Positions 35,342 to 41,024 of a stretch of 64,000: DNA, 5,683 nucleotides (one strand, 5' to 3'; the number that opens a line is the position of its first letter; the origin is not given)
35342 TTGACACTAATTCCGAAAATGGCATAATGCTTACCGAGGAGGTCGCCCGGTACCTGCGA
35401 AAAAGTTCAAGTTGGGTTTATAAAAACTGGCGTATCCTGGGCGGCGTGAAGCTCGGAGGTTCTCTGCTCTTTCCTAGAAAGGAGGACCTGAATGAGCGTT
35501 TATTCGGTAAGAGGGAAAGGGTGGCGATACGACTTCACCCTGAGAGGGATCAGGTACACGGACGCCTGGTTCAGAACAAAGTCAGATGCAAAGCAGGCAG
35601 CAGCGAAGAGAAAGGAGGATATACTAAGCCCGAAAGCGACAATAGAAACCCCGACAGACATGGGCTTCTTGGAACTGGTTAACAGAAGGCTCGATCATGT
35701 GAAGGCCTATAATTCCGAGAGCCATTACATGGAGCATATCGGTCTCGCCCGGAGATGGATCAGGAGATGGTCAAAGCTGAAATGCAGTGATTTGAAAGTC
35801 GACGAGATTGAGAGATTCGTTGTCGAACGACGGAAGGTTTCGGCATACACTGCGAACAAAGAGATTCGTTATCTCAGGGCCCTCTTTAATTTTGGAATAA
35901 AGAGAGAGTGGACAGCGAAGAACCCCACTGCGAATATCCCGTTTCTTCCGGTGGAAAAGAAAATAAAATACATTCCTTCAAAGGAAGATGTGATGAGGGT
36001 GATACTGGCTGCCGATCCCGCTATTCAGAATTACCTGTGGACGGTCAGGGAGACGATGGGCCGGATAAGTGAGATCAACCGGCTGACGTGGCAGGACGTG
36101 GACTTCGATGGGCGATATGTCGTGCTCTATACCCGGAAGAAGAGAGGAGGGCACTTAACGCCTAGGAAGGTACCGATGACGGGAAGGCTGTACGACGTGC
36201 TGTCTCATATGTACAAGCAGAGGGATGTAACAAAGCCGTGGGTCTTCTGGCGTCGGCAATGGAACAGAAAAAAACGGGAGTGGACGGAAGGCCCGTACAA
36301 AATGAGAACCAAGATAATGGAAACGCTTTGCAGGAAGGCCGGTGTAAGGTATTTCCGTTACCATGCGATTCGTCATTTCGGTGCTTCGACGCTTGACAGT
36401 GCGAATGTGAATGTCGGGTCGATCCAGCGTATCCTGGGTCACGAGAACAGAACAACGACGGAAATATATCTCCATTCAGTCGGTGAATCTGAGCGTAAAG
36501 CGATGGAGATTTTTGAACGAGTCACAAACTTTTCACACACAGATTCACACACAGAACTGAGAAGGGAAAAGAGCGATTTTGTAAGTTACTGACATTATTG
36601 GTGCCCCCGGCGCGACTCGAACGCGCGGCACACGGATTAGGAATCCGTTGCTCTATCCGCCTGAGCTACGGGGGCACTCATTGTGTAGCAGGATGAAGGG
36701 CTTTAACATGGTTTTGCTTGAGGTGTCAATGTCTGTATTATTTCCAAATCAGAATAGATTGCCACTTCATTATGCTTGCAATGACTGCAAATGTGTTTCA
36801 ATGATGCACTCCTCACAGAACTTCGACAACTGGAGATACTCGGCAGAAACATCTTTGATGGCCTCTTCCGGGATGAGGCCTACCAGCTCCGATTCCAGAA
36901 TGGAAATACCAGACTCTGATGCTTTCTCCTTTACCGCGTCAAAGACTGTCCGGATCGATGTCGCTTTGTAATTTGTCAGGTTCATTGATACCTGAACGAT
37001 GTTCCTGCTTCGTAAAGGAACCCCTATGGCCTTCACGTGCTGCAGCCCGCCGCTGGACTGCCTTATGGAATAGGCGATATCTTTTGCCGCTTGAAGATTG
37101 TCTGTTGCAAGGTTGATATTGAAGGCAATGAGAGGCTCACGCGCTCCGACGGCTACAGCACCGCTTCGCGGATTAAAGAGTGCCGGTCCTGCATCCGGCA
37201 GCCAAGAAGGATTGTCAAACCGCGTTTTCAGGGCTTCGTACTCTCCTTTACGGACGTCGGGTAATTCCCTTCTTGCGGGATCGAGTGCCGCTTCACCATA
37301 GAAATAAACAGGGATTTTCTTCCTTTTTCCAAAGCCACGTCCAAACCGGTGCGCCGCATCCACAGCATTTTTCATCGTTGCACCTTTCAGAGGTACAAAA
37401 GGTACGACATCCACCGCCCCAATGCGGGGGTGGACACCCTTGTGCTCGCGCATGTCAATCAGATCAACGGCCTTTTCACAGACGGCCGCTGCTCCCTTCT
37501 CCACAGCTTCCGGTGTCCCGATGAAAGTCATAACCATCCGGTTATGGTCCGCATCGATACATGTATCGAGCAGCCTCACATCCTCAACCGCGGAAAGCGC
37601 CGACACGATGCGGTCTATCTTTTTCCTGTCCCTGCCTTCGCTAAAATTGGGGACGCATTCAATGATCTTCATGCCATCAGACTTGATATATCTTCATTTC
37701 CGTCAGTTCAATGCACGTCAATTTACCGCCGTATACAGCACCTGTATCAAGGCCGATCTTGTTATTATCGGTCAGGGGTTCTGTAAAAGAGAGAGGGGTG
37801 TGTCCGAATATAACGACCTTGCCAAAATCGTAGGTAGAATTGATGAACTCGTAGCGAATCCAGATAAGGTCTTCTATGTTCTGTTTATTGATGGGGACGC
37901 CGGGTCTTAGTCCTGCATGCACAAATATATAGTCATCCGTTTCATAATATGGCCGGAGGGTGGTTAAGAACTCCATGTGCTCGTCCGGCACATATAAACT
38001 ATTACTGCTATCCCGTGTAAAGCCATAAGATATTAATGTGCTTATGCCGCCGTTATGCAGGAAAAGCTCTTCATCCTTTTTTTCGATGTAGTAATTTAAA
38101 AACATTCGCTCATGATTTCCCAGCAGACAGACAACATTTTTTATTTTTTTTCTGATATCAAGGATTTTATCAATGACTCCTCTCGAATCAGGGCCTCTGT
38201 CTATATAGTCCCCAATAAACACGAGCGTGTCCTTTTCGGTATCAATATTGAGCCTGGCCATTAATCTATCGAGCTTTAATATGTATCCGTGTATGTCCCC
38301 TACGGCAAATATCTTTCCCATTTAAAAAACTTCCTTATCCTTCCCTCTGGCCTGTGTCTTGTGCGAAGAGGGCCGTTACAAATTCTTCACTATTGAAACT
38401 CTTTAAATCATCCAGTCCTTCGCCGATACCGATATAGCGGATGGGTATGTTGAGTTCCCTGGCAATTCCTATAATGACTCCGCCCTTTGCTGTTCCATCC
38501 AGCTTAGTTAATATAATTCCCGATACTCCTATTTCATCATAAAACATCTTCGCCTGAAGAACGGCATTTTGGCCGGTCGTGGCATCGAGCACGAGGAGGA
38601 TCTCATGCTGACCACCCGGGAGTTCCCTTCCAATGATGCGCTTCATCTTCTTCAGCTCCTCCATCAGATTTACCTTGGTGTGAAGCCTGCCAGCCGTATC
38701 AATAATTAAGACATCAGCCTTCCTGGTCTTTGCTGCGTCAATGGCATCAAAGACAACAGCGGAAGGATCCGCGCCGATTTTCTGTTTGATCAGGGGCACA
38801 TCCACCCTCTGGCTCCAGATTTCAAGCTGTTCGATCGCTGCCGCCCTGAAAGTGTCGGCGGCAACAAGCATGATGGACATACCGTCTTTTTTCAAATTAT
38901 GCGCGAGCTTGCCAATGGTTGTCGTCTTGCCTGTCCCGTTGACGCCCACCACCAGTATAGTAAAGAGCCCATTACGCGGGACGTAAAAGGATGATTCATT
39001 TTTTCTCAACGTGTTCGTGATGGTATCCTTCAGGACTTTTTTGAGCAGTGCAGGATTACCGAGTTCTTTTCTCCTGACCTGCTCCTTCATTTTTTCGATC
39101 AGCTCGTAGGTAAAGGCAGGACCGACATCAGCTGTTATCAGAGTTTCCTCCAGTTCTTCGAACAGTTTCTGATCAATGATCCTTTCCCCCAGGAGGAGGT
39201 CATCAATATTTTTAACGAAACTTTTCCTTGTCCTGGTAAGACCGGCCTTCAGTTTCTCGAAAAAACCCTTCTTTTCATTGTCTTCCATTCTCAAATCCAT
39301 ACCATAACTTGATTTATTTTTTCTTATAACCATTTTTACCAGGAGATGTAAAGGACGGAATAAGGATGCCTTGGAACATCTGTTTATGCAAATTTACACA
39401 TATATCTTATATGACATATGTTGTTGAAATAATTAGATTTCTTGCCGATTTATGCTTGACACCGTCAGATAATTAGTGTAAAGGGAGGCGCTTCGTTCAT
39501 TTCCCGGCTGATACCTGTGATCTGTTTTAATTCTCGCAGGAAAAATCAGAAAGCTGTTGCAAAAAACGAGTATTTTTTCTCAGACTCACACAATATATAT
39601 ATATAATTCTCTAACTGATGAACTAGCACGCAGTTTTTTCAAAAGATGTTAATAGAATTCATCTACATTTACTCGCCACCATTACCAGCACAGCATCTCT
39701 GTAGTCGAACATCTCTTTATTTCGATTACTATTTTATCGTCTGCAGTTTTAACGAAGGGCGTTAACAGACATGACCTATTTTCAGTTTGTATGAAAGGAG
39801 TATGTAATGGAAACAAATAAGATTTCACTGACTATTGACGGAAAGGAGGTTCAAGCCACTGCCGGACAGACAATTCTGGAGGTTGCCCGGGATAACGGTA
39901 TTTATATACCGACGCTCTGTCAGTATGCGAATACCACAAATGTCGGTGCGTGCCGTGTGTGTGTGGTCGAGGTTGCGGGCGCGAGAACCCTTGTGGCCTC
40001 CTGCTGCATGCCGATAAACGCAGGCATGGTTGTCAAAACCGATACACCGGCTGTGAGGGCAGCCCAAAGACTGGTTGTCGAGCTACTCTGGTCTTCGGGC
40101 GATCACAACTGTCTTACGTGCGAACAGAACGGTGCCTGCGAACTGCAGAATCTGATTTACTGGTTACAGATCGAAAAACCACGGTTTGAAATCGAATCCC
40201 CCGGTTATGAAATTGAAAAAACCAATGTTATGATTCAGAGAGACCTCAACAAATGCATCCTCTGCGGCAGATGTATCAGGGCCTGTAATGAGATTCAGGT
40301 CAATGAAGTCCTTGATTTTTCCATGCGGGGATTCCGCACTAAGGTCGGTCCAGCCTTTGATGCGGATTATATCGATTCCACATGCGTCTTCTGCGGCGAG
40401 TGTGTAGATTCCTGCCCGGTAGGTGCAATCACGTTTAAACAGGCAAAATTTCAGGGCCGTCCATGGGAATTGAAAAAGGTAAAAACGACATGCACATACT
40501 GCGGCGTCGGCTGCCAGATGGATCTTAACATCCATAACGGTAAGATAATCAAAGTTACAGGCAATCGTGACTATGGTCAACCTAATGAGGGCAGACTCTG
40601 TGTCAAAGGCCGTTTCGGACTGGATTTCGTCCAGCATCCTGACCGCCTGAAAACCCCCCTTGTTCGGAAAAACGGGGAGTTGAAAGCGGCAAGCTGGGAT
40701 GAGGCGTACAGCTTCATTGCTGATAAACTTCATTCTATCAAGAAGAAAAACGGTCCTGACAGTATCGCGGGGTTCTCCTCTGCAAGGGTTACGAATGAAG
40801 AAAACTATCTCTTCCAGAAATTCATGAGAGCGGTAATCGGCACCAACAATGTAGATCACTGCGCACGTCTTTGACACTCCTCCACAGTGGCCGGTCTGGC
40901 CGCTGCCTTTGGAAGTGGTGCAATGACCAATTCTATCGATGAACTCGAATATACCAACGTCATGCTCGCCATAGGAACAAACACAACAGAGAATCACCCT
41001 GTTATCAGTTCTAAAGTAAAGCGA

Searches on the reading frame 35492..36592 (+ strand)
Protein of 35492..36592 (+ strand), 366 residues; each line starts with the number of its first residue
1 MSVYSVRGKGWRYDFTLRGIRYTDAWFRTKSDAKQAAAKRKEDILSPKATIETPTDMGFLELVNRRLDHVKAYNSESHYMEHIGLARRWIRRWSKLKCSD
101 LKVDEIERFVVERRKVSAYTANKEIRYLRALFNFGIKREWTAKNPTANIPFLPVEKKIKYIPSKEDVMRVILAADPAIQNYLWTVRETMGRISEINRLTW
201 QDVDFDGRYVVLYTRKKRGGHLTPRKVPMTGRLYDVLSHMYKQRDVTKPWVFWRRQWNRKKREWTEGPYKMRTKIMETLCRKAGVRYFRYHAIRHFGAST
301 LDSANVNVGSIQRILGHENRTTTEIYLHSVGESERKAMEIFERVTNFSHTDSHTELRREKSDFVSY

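Call 18: search_protein_families(library=pfam, proteins=[window:35492-36592:+], max_evalue=0.001)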
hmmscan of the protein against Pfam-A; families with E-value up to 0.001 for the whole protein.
window:35492-36592:+ (366 aa): 2 families
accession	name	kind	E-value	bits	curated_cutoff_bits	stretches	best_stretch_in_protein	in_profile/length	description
PF00589.27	Phage_integrase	-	6.7e-21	75.2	27.1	1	184-329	30-168/172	Phage integrase family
PF24624.1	Int_N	-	0.00062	20.9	27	0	112-150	56-97/100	Phage integrase, N-terminal domain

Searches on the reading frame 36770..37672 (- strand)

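Call 18: search_protein_families(library=pfam, proteins=[window:36770-37672:-], max_evalue=0.001)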
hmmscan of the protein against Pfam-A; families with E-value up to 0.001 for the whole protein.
window:36770-37672:- (300 aa): 2 families
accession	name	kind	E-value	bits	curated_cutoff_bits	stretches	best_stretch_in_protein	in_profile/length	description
PF07837.17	FTCD_N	-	9.7e-68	227.8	27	1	3-178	1-176/176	Formiminotransferase domain, N-terminal subdomain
PF02971.19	FTCD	-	4.2e-26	92.1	24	1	181-291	2-121/145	Formiminotransferase domain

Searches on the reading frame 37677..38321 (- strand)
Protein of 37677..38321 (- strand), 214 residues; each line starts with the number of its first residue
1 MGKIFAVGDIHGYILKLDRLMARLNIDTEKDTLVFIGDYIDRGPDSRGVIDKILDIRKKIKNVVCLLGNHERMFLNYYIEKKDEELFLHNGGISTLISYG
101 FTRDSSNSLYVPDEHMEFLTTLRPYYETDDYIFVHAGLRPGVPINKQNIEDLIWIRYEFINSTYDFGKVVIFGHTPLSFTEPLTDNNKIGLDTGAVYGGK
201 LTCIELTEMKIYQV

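Call 18: search_protein_families(library=pfam, proteins=[window:37677-38321:-], max_evalue=0.001)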
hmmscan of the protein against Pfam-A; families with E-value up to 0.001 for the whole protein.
window:37677-38321:- (214 aa): 1 family
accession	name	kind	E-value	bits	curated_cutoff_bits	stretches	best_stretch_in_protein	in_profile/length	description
PF00149.33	Metallophos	-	8.5e-17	62.6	21.5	1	3-179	2-166/191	Calcineurin-like phosphoesterase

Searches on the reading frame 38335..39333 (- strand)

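Call 18: search_protein_families(library=pfam, proteins=[window:38335-39333:-], max_evalue=0.001)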
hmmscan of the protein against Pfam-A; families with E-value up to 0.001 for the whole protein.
window:38335-39333:- (332 aa): 14 families
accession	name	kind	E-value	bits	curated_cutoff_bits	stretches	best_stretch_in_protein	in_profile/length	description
PF00448.28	SRP54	-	1.9e-77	259.8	22.7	1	125-323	3-195/196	SRP54-type protein, GTPase domain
PF02881.24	SRP54_N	-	1.8e-13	50.9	22.4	1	40-104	2-74/75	SRP54-type protein, helical bundle domain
PF13604.12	AAA_30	-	1.2e-07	32.1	27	1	126-220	21-103/191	AAA domain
PF13401.12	AAA_22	-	1.4e-06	29.1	27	1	126-233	8-110/130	AAA domain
PF00005.33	ABC_tran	-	3.6e-05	24.8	25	1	125-257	13-128/137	ABC transporter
PF13245.12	AAA_19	-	4.2e-05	24.2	25.1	1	126-233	14-120/134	AAA domain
PF13191.12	AAA_16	-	5e-05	24.3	32.6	1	125-250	26-139/167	AAA ATPase domain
PF03266.21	NTPase_1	-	6.7e-05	23.2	23.9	0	126-155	2-31/168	NTPase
PF00004.35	AAA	-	0.0001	23.2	21.2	1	126-226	1-80/131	ATPase family associated with various cellular activities (AAA)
PF09848.15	SLFN-g3_helicase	-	0.00016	21.5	24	1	126-230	4-107/354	Schlafen group 3, DNA/RNA helicase domain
PF01656.29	CbiA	-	0.00051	20.4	25.4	0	133-298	9-103/125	CobQ/CobB/MinD/ParA nucleotide binding domain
PF05970.20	PIF1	-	0.00072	19.6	25.9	0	125-237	24-132/223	PIF1-like helicase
PF05127.21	NAT10_TcmA_helicase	-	0.00075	19.9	22.7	0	131-232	5-115/176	RNA cytidine acetyltransferase NAT10/TcmA, helicase domain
PF07728.20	AAA_5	-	0.00083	19.8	22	0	126-209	2-86/139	AAA domain (dynein-related subfamily)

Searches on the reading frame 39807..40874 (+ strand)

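Call 18: search_protein_families(library=pfam, proteins=[window:39807-40874:+], max_evalue=0.001)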
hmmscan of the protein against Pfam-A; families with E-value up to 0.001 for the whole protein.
window:39807-40874:+ (355 aa): 15 families
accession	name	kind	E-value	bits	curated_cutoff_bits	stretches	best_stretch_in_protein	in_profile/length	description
PF13510.11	Fer2_4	-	3.6e-22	78.6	22.8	1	4-80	2-81/82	2Fe-2S iron-sulfur cluster binding domain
PF00384.28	Molybdopterin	-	9.9e-20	71.3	24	1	280-355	1-81/353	Molybdopterin oxidoreductase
PF04879.21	Molybdop_Fe4S4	-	3.1e-17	62.7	22.7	1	223-277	2-55/55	Molybdopterin oxidoreductase Fe4S4 domain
PF10588.14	NADH-G_4Fe-4S_3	-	9.9e-13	47.8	27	1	88-126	2-40/40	NADH-ubiquinone oxidoreductase-G iron-sulfur binding region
PF12838.12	Fer4_7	-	8.8e-12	45.8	27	2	149-207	1-52/52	4Fe-4S dicluster domain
PF22117.2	Fer4_Nqo3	-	1.4e-09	38.4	27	1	142-209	3-67/67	NADH-quinone oxidoreductase subunit 3, ferredoxin-like domain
PF00037.32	Fer4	-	2.3e-08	33.9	21.1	1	189-209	4-24/24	4Fe-4S binding domain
PF13187.11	Fer4_9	-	1.9e-06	28.2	27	1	149-208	1-52/52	4Fe-4S dicluster domain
PF13237.11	Fer4_10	-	3.2e-06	27.4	25.5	1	190-237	6-49/53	4Fe-4S dicluster domain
PF14697.11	Fer4_21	-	1.1e-05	25.8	35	1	148-209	6-58/59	4Fe-4S dicluster domain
PF12837.12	Fer4_6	-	1.3e-05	25.4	25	1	143-162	2-21/24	4Fe-4S binding domain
PF25160.1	LdpA_Fe-S-bd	-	2.2e-05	24.6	27.6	0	188-211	23-46/49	LdpA Fe-S cluster-binding domain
PF13183.11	Fer4_8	-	0.00014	22.7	27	1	147-206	2-67/68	4Fe-4S dicluster domain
PF13484.11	Fer4_16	-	0.00073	20.7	30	0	193-216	2-25/66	4Fe-4S double cluster binding domain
PF12797.12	Fer4_2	-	0.00091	19.5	24.5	1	145-161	5-21/22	4Fe-4S binding domain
